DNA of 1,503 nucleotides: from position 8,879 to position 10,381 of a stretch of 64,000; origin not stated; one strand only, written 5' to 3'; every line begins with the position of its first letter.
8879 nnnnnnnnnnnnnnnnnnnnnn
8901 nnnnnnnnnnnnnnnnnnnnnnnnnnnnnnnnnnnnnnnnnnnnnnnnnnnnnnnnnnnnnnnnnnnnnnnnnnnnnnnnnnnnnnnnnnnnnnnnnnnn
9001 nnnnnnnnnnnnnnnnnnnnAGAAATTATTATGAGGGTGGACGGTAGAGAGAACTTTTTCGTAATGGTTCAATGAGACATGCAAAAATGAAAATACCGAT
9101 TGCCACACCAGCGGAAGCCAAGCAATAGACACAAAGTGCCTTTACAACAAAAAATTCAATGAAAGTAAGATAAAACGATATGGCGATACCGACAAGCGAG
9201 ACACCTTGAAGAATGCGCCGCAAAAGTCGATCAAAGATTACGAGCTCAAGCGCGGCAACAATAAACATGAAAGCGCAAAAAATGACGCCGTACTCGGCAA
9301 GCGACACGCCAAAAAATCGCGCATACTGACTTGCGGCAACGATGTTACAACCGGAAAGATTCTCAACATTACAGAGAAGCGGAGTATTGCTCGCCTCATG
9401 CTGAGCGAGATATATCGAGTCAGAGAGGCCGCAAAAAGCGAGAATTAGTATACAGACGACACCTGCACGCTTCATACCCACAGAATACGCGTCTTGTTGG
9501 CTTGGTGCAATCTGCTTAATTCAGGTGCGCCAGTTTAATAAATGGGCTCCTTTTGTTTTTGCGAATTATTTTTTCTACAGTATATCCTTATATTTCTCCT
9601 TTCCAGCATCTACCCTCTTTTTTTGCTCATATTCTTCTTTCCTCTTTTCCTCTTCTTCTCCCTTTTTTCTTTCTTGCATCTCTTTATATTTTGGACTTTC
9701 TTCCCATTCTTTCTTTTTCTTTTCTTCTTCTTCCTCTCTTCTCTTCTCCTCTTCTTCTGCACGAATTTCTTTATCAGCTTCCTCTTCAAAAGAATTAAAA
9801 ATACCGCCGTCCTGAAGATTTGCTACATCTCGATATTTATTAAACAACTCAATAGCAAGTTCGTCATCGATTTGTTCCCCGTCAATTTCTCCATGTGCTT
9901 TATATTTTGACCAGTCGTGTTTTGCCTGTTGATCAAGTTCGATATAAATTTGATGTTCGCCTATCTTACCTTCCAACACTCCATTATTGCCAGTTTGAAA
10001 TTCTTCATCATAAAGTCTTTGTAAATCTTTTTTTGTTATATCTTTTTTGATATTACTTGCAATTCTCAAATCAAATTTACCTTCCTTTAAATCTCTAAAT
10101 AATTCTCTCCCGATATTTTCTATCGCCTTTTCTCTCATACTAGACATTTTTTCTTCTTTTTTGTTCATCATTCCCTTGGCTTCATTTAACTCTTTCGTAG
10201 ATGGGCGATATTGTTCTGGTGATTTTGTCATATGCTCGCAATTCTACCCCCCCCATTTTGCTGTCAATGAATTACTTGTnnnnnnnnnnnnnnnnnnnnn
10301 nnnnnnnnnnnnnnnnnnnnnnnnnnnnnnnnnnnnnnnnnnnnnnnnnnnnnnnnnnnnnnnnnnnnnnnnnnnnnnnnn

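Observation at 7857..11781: Co-directional cluster: ECF sigma, membrane anti-sigma candidate, E/K-rich protein, VKOR-type thiol oxidoreductase, secreted beta-helix membrane protein, nth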

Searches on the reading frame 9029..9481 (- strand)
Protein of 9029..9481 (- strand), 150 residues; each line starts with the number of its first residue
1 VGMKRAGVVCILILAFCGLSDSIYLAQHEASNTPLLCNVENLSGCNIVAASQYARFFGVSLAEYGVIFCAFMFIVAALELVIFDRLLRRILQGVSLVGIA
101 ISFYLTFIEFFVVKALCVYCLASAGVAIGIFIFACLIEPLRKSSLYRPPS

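Call 3: search_protein_families(library=pfam, proteins=[window:9029-9481:-], max_evalue=0.1)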
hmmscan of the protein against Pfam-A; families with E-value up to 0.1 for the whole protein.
window:9029-9481:- (150 aa): 1 family
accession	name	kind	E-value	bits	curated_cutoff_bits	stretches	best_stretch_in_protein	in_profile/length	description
PF07884.19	VKOR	-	3.4e-22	79.5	27.5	1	10-134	2-133/134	Vitamin K epoxide reductase family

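Call 4: search_protein_families(library=ncbifam, proteins=[window:9029-9481:-], max_evalue=0.1)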
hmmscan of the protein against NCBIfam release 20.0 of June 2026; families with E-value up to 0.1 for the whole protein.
window:9029-9481:- (150 aa): 3 families
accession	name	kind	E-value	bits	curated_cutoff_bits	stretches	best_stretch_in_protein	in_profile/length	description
NF011480.0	PRK14889.1-4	equivalog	7.6e-17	62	120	1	10-128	8-120/132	VKOR family protein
NF011478.0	PRK14889.1-1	equivalog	2.1e-10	40.8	182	1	18-134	16-140/152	VKOR family protein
NF011479.0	PRK14889.1-2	equivalog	6e-06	26.6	264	1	12-130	14-135/145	VKOR family protein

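Call 64: search_solved_structures(query=window:9029-9481:-, max_evalue=0.01, show_alignments=2)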
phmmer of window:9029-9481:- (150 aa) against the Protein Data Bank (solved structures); distinct sequences matched with E-value up to 0.01: 4.
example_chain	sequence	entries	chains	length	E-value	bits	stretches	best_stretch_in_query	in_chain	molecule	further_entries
4nv6_A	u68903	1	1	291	5.8e-05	27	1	9-132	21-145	VKORC1/thioredoxin domain protein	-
4nv2_A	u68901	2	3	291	6.7e-05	26.8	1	9-132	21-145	VKORC1/thioredoxin domain protein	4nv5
3kp9_A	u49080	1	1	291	0.00091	23.1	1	9-132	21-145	VKORC1/thioredoxin domain protein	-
6wv9_A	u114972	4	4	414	0.0035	21.2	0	32-132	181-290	Vitamin K epoxide reductase-like protein, termini restrained by green fluorescent protein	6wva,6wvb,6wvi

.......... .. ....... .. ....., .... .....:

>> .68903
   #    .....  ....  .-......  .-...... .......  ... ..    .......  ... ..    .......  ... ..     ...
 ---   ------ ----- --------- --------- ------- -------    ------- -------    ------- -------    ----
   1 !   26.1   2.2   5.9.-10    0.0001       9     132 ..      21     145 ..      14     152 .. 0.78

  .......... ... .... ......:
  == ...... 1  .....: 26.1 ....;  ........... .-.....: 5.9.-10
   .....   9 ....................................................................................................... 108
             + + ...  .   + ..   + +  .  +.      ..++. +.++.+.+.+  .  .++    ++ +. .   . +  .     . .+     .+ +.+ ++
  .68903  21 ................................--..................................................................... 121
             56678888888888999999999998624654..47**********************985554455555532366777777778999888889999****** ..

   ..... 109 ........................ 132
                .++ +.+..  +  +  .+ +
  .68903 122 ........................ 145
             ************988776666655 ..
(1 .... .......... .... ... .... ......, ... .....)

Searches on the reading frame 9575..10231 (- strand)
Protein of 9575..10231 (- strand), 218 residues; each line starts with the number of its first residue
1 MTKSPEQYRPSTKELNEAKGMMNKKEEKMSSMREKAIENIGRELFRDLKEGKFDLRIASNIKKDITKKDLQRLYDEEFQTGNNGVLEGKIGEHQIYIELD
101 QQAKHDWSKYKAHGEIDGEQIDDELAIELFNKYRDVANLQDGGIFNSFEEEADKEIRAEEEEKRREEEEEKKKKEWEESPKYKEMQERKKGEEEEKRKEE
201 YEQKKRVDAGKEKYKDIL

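Call 3: search_protein_families(library=pfam, proteins=[window:9575-10231:-], max_evalue=0.1)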
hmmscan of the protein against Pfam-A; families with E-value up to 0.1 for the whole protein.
window:9575-10231:- (218 aa): 0 families

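Call 4: search_protein_families(library=ncbifam, proteins=[window:9575-10231:-], max_evalue=0.1)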
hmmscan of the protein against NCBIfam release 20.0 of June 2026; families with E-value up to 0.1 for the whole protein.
window:9575-10231:- (218 aa): 0 families

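Call 10: search_protein_families(library=pfam, proteins=[window:9575-10231:-], max_evalue=10)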
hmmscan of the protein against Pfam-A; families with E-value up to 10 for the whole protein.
window:9575-10231:- (218 aa): 0 families

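Call 40: find_homologous_proteins(query=window:9575-10231:-)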
Query window:9575-10231:- (218 aa): 1 proteins with E <= 0.001 among 577 candidates.
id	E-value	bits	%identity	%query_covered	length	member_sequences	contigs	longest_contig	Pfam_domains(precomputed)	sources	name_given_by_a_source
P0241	2.2e-128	444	100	100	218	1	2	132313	-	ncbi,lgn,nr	ncbi:MAG: hypothetical protein NTU85_00740 [Candidatus Kaiserbacteria bacterium]|nr:hypothetical pro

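Call 91: search_protein_families(library=phrogs, proteins=[window:9575-10231:-], max_evalue=0.01)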
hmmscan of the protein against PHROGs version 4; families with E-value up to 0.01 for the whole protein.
window:9575-10231:- (218 aa): 0 families
